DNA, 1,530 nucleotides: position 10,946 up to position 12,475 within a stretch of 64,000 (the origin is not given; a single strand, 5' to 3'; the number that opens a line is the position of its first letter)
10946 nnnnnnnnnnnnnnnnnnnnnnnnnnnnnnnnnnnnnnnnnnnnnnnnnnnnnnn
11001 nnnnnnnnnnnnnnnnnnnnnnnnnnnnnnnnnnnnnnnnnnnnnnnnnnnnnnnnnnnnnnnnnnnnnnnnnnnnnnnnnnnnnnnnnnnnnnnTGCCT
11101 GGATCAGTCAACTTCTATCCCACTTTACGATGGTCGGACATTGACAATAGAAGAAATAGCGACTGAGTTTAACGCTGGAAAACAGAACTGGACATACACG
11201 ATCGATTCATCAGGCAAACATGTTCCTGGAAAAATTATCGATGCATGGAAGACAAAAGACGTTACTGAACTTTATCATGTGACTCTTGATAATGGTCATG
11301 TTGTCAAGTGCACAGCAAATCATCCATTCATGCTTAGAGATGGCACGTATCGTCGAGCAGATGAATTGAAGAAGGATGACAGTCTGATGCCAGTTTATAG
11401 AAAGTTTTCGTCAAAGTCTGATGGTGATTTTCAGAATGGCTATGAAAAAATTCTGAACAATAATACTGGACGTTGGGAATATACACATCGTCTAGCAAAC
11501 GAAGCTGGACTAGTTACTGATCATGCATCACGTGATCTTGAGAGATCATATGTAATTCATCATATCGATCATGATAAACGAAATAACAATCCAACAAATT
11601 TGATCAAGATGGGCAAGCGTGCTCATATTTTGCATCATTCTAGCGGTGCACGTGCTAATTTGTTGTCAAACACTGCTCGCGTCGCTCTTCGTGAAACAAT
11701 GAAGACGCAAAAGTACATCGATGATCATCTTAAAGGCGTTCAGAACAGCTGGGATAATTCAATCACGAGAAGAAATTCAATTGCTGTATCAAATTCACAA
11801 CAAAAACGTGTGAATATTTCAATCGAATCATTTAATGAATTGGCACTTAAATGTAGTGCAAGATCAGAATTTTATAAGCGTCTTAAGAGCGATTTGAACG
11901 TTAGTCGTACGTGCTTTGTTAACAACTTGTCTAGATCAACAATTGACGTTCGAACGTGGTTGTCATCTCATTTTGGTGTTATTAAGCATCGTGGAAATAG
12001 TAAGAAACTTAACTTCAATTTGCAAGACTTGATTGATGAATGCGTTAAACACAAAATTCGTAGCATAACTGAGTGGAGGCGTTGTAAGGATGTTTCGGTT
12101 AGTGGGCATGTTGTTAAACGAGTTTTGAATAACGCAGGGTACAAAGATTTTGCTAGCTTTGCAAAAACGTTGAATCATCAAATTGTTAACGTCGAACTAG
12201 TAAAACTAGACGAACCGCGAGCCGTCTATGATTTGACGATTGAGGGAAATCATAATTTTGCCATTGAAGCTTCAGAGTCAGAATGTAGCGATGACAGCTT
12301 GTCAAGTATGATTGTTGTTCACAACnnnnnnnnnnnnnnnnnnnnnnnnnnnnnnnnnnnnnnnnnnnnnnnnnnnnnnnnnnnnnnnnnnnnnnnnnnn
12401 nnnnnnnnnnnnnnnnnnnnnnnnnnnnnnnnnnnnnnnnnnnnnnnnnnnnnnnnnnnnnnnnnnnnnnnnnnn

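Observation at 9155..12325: Portal gene invaded by two paralogous HNH-type inteins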

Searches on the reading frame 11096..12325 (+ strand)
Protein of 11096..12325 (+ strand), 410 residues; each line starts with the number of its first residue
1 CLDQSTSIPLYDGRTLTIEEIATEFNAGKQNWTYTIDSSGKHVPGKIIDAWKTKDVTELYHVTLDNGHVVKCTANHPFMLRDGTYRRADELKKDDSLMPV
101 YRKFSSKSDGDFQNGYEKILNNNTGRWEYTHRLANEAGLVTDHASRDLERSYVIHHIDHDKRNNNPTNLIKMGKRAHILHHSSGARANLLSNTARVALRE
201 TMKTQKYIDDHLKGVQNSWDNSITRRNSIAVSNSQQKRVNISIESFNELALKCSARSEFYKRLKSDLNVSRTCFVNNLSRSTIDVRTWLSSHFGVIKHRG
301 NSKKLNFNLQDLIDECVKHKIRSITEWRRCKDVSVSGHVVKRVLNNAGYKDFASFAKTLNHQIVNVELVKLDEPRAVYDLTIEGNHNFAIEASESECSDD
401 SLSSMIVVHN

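Call 4: search_protein_families(library=pfam, proteins=[window:11096-12325:+], max_evalue=0.1)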
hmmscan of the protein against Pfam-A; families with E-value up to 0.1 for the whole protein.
window:11096-12325:+ (410 aa): 3 families
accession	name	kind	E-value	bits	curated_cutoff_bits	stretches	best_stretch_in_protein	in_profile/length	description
PF14890.11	Intein_splicing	-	8.3e-23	81.3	35.8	1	9-390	2-148/155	Intein splicing domain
PF07591.16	PT-HINT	-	6.8e-06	26.8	27.7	1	41-98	28-88/137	Pretoxin HINT domain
PF13392.12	HNH_3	-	1.4e-05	25.1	24.8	1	150-175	17-42/46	HNH endonuclease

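Call 10: search_dna_similar(query=window:11096-12325:+, collection=phages, mode=protein, max_rows=30)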
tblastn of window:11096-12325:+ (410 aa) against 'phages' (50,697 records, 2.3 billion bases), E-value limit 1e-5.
Records with a match: 6; places in all: 6; records where one place covers at least 80% of the query: 3.
Best place of each record, by identity: <60% 6.
By first word of the organism name: Bacillus 2; uncultured 1; Rhodobacter 1; Streptococcus 1; Aphanizomenon 1.
By host as written in the record: Bacillus subtilis W-23-S(r); Bacillus licheniformis ATCC 9945a 2; - 1; Rhodobacter capsulatus YW1 1; Streptococcus agalactiae 1; Aphanizomenon flos-aquae 1.
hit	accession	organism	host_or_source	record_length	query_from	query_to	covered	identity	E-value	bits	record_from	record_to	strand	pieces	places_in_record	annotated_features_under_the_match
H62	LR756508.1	uncultured phage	metagenomic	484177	1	388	95%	26.8%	1e-25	115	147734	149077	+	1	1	record has no annotation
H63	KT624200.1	Bacillus phage SP-15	Bacillus subtilis W-23-S(r); Bacillus ...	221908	1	391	95%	26.5%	8e-21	100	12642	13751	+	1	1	hypothetical protein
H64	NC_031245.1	Bacillus phage SP-15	Bacillus subtilis W-23-S(r); Bacillus ...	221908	1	391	95%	26.5%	8e-21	100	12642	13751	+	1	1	hypothetical protein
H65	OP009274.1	Rhodobacter phage RcKickapoo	Rhodobacter capsulatus YW1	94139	1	193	47%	33.8%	2e-13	78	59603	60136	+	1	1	DNA polymerase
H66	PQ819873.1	Streptococcus phage vB_SagM-GXN1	Streptococcus agalactiae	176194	1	169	41%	34.1%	6e-14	80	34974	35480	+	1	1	none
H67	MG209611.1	Aphanizomenon phage vB_AphaS-CL131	Aphanizomenon flos-aquae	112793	1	201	49%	24.9%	9e-7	57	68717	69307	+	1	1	dCTP deaminase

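Call 18: find_homologous_proteins(query=window:11096-12325:+, max_evalue=0.00001)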
Query window:11096-12325:+ (410 aa): 8 proteins with E <= 0.00001 among 2170 candidates.
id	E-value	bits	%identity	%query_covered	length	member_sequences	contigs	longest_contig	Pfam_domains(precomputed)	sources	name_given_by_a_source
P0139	2.0e-76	276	40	92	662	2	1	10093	PF07591.16,PF07230.17,PF14890.12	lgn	-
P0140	2.8e-43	167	44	50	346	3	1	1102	PF07230.17,PF14890.12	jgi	jgi:hypothetical protein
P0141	7.9e-33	133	40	44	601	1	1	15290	PF14890.12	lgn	-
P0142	1.4e-26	112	52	26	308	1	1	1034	PF07591.16,PF14890.12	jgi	jgi:hypothetical protein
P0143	7.1e-24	103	35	50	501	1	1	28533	PF07591.16,PF03477.22,PF13392.13,PF14890.12,PF13597.12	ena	-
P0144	1.6e-21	95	26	96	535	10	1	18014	PF22769.2,PF13392.13,PF01079.26,PF14890.12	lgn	-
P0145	1.7e-18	85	27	96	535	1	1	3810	PF22769.2,PF13392.13,PF01079.26,PF14890.12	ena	-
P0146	4.2e-13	68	31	34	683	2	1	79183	PF00521.27,PF14890.12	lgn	-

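Call 24: find_encoding_contigs(protein=P0139, flank=6000, max_places=2)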
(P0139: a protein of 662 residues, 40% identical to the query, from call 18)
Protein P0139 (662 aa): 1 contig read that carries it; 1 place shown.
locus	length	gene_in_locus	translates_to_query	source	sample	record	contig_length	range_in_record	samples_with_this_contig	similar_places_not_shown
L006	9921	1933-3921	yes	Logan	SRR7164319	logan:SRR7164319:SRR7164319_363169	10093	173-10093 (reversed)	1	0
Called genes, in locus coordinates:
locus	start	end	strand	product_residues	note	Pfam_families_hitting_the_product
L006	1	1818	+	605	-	?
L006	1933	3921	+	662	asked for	PF07591:PT-HINT (faint), PF14890:Intein_splicing, PF07230:Portal_T4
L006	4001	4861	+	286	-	-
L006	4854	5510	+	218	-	PF03420:Peptidase_S77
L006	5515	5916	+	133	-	-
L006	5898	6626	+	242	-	PF01541:GIY-YIG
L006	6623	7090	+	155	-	-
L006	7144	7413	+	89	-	-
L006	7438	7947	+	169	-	-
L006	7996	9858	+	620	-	-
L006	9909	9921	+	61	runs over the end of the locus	?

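Call 39: search_solved_structures(query=window:11096-12325:+, max_evalue=0.01, show_alignments=1)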
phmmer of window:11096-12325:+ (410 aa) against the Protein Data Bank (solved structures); distinct sequences matched with E-value up to 0.01: 11.
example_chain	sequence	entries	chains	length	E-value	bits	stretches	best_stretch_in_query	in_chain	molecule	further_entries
7qil_A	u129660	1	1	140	0.00011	25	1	31-95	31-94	DnaE intein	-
1mi8_A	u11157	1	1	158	0.00027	23.7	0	312-389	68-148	DnaB intein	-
4kl5_A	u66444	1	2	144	0.00041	23.1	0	33-93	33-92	DNA polymerase III, alpha subunit, Nucleic acid binding, OB-fold, tRNA/helicase-type chime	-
2keq_A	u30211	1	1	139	0.00046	22.9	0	33-93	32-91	DNA polymerase III alpha subunit, Nucleic acid binding OB-fold tRNA/helicase-type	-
5ol6_A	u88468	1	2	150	0.00053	22.7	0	33-93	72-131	Nucleic acid binding, OB-fold, tRNA/helicase-type,DNA-directed DNA polymerase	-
5ol7_A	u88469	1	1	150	0.00057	22.6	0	33-93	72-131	DNA-directed DNA polymerase,DNA-directed DNA polymerase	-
8ubs_A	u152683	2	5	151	0.00092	21.9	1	17-100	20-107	NrdJ-1 | Nrdj-1 intein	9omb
2lwy_A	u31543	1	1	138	0.0032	20.2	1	51-98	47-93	BACTERIAL INTEIN-LIKE DOMAIN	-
4kl6_A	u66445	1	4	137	0.0061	19.2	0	33-92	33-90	DNA-directed DNA polymerase,Nucleic acid binding, OB-fold, tRNA/helicase-type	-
4qfq_A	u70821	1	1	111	0.0065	19.1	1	32-93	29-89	DNA polymerase III, alpha subunit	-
4lx3_A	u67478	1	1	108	0.0066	19.1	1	32-93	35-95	DNA polymerase III, alpha subunit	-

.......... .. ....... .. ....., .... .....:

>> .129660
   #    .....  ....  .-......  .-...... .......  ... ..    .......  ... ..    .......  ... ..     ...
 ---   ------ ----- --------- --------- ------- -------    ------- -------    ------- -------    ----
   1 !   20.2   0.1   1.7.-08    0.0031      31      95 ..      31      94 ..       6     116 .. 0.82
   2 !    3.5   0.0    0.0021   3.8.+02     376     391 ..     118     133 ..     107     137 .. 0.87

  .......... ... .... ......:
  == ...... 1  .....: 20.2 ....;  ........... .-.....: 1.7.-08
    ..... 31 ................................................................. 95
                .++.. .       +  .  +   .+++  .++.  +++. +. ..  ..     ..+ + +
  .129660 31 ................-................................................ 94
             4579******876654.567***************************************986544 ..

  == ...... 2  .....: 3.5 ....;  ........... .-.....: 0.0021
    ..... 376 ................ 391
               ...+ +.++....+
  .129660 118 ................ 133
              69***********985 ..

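Call 41: find_related_loci(query=window:11096-12325:+, collection=viral_contigs, flank=6000)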
Query window:11096-12325:+ (410 aa) in viral_contigs; peptide patterns used: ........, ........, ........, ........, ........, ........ (x = any residue, [..] = any of these).
33 stretches matched a pattern; 15 encode a relative of the query (tblastn E <= 1e-3); 15 distinct loci.
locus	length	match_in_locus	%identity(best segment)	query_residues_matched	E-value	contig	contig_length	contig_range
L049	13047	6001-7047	43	1-410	2e-99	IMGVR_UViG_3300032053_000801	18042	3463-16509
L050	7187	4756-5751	43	1-391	1e-94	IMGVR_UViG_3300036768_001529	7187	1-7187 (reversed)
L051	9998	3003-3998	43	1-391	1e-94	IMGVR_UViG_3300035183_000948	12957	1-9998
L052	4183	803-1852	41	1-410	4e-94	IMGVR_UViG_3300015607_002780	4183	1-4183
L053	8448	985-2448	39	1-410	3e-87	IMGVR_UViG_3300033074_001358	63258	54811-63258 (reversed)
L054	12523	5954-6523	33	1-199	1e-23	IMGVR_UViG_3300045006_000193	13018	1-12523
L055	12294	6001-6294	29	147-261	9e-6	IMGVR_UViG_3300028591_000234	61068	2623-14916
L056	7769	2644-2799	40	48-100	1e-5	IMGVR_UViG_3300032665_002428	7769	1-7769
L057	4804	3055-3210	40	48-100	1e-5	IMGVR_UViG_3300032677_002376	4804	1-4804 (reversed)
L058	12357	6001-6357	27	48-170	3e-5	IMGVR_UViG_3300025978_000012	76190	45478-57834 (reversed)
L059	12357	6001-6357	27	48-170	3e-5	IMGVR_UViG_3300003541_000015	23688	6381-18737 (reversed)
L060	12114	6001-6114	42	127-169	2e-4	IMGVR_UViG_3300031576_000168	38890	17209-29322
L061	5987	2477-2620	46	129-182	4e-4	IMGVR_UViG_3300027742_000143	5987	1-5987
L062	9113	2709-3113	25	139-273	4e-4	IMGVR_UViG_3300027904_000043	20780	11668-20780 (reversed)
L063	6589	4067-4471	25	139-273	4e-4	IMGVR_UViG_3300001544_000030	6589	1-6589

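Call 68: find_related_loci(query=window:11096-12325:+, collection=metagenome_contigs, flank=4000)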
Query window:11096-12325:+ (410 aa) in metagenome_contigs; peptide patterns used: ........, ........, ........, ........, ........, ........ (x = any residue, [..] = any of these).
139 stretches matched a pattern; 20 encode a relative of the query (tblastn E <= 1e-3); 20 distinct loci.
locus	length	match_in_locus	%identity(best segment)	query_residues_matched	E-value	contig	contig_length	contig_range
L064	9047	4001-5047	43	1-410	2e-99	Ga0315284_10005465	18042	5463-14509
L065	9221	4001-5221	42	1-410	6e-99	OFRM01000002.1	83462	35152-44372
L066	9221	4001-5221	42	1-410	6e-99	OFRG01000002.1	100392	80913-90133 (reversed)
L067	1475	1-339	32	70-196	6e-13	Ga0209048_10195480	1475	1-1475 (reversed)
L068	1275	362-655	33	144-235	6e-9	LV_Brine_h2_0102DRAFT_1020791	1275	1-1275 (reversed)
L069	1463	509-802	33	144-235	6e-9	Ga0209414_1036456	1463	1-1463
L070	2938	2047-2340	33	144-235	8e-9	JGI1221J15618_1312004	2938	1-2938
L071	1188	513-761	31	147-223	1e-7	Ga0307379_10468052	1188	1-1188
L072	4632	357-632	31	83-185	2e-6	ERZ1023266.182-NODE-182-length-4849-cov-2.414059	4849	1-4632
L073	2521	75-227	44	152-203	5e-6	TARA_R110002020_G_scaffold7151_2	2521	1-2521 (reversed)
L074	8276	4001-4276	31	83-185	7e-6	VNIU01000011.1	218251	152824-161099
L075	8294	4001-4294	29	147-261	7e-6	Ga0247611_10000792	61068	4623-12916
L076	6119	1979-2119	43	129-181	1e-5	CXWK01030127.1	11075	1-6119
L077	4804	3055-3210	40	48-100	1e-5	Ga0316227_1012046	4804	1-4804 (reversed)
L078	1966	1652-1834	33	148-214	1e-5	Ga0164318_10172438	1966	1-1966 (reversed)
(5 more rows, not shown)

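Call 72: search_protein_families(library=ncbifam, proteins=[window:11096-12325:+], max_evalue=0.01)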
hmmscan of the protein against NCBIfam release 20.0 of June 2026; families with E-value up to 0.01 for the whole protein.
window:11096-12325:+ (410 aa): 9 families
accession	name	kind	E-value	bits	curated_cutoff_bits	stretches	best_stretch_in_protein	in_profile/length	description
NF052663.1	RtcB_rel_intein2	exception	1.9e-31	109.6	1050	1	1-392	78-304/626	intein-containing RctB family protein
TIGR01445.1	intein_Nterm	domain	5.3e-11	43.4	24.5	1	1-79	1-82/83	intein N-terminal splicing region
NF005852.0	PRK07773.1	equivalog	1.5e-08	33.4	780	1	1-104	398-496/886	replicative DNA helicase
NF038162.1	RtcB_rel_intein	exception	3.6e-05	21.9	1150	1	1-97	95-187/961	intein-containing RtcB family protein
NF007079.0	PRK09532.1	equivalog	6.4e-05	21.3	1525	1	1-91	775-861/876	DNA polymerase III subunit alpha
NF038136.1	rSAM_Rv_intein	exception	6.8e-05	21.9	700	1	1-202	76-268/574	intein-containing Rv2578c family radical SAM protein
NF011418.0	PRK14845.1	equivalog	7.8e-05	20.6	756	1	48-233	82-255/1049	translation initiation factor IF-2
TIGR01443.1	intein_Cterm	domain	0.00045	20.4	15.6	1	377-388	2-13/24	intein C-terminal splicing region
NF011302.0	PRK14714.1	equivalog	0.001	16.6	1791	0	20-99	969-1052/1350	DNA-directed DNA polymerase II large subunit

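Call 73: search_protein_representatives(protein=window:11096-12325:+)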
Query: 410 residues. Proteins with E-value up to 0.001 (for the whole library): 4223; up to 1e-10: 2825; up to 1e-30: 503. The best 150 are listed.
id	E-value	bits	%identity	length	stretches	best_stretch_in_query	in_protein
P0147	2.5e-208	708.6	40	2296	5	1-404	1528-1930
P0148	2.3e-157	540.8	45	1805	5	1-294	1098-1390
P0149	7.2e-154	529.3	39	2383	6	1-202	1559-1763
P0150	1.5e-147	508.5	46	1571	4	1-399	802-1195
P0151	6.0e-146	503.3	42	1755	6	1-295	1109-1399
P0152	1.3e-137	475.8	38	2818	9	5-186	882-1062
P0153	2.4e-120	419.0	38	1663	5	1-292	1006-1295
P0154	1.9e-114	399.5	38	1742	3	1-393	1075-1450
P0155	2.3e-112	392.7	41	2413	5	1-251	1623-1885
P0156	2.8e-109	382.5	39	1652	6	1-241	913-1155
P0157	1.3e-105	370.5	40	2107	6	2-194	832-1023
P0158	5.3e-104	365.2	47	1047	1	1-409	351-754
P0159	3.3e-103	362.6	40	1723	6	1-237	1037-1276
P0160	2.7e-98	346.4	37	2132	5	1-409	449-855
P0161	2.7e-98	346.4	38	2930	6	5-190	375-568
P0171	4.0e-87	309.6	39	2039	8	1-122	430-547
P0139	6.4e-77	276.0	48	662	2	28-295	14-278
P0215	4.4e-66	240.3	34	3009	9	1-187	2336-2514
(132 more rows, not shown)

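Call 77: search_protein_families(library=pfam, proteins=[P0152, P0215, P0171], max_evalue=0.00001)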
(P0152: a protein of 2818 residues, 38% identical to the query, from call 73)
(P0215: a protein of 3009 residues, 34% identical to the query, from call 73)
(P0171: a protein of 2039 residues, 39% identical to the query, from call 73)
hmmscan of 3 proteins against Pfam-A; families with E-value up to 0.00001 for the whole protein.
P0152 (2818 aa): 3 families
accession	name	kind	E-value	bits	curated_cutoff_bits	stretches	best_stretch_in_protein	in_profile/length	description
PF14890.11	Intein_splicing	-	2.8e-79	264.7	35.8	6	560-818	31-155/155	Intein splicing domain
PF07230.16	Portal_T4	-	7.9e-40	137.3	22.9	2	1221-1475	53-259/433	Bacteriophage T4-like portal protein (Gp20)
PF13392.12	HNH_3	-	2.2e-14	53.3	24.8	0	219-245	18-44/46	HNH endonuclease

P0215 (3009 aa): 4 families
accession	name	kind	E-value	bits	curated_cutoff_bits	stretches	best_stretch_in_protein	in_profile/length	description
PF14890.11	Intein_splicing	-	5.1e-85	283.4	35.8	6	2345-2787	3-155/155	Intein splicing domain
PF07591.16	PT-HINT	-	6e-23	82.1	27.7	0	924-1004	55-137/137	Pretoxin HINT domain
PF00476.26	DNA_pol_A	-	7.6e-18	65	34.3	0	1503-1534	160-191/381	DNA polymerase family A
PF13392.12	HNH_3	-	3.9e-13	49.3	24.8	0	2088-2115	17-44/46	HNH endonuclease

P0171 (2039 aa): 3 families
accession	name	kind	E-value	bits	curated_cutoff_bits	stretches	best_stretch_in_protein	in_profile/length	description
PF14890.11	Intein_splicing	-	1e-83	279.2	35.8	4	439-774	3-155/155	Intein splicing domain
PF07230.16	Portal_T4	-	3.2e-23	82.6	22.9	2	1775-1928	247-406/433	Bacteriophage T4-like portal protein (Gp20)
PF13392.12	HNH_3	-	2.2e-16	59.6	24.8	1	1509-1541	13-45/46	HNH endonuclease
